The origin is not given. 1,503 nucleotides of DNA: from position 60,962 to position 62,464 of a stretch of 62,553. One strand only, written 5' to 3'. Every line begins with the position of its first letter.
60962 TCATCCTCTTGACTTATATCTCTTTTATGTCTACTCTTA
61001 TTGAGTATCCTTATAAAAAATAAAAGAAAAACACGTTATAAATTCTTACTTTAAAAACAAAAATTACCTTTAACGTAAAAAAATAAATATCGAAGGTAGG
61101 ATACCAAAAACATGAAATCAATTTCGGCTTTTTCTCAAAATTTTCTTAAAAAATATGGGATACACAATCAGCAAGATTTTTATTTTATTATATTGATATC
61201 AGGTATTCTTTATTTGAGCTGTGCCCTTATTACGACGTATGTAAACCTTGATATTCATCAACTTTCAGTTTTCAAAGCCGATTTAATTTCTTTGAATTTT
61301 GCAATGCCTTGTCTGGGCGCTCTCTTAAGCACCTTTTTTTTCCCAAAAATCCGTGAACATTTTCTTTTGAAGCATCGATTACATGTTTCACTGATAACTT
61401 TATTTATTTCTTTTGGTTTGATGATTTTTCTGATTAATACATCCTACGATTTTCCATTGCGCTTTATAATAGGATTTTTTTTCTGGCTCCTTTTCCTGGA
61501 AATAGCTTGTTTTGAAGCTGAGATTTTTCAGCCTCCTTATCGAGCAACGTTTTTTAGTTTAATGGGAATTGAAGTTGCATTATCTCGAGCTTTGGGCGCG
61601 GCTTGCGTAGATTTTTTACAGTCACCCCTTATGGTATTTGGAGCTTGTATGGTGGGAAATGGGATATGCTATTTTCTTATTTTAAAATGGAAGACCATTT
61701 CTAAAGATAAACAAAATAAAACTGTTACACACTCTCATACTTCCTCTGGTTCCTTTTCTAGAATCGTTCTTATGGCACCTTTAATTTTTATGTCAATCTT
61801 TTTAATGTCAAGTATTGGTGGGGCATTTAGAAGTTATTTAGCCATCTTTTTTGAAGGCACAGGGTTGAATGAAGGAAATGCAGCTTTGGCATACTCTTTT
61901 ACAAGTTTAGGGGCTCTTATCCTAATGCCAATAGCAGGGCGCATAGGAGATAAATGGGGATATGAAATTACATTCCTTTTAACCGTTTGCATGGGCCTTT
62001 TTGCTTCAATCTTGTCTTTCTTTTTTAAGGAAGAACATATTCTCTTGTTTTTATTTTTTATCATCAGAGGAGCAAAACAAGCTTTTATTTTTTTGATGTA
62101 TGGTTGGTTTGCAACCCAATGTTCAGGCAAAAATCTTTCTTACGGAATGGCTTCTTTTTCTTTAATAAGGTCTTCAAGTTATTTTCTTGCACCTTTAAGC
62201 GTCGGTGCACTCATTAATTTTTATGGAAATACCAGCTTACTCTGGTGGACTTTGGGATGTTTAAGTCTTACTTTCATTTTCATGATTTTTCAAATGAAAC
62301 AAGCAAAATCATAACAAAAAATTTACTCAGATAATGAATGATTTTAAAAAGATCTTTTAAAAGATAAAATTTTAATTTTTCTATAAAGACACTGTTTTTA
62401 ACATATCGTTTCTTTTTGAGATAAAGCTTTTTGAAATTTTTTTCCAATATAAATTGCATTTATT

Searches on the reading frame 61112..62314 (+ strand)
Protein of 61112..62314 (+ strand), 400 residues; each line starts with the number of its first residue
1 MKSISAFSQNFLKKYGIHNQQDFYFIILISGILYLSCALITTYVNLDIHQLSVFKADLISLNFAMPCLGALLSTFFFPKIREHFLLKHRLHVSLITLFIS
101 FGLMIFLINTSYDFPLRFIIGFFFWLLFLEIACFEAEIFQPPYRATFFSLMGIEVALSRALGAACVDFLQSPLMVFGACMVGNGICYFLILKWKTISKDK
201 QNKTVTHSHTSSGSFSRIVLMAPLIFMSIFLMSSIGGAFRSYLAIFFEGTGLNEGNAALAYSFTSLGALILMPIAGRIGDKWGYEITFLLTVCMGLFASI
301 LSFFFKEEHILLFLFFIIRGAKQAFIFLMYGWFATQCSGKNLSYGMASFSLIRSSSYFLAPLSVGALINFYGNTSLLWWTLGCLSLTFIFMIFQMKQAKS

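Call 38: search_protein_families(library=pfam, max_evalue=0.0001, proteins=[window:61112-62314:+])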
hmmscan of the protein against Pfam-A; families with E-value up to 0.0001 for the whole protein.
window:61112-62314:+ (400 aa): 2 families
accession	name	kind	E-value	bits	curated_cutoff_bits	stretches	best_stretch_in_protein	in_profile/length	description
PF07690.21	MFS_1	-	6.8e-14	52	33.4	2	29-316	4-302/347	Major Facilitator Superfamily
PF13347.12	MFS_2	-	6.7e-06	25.3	27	1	174-327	172-332/427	MFS/sugar transport protein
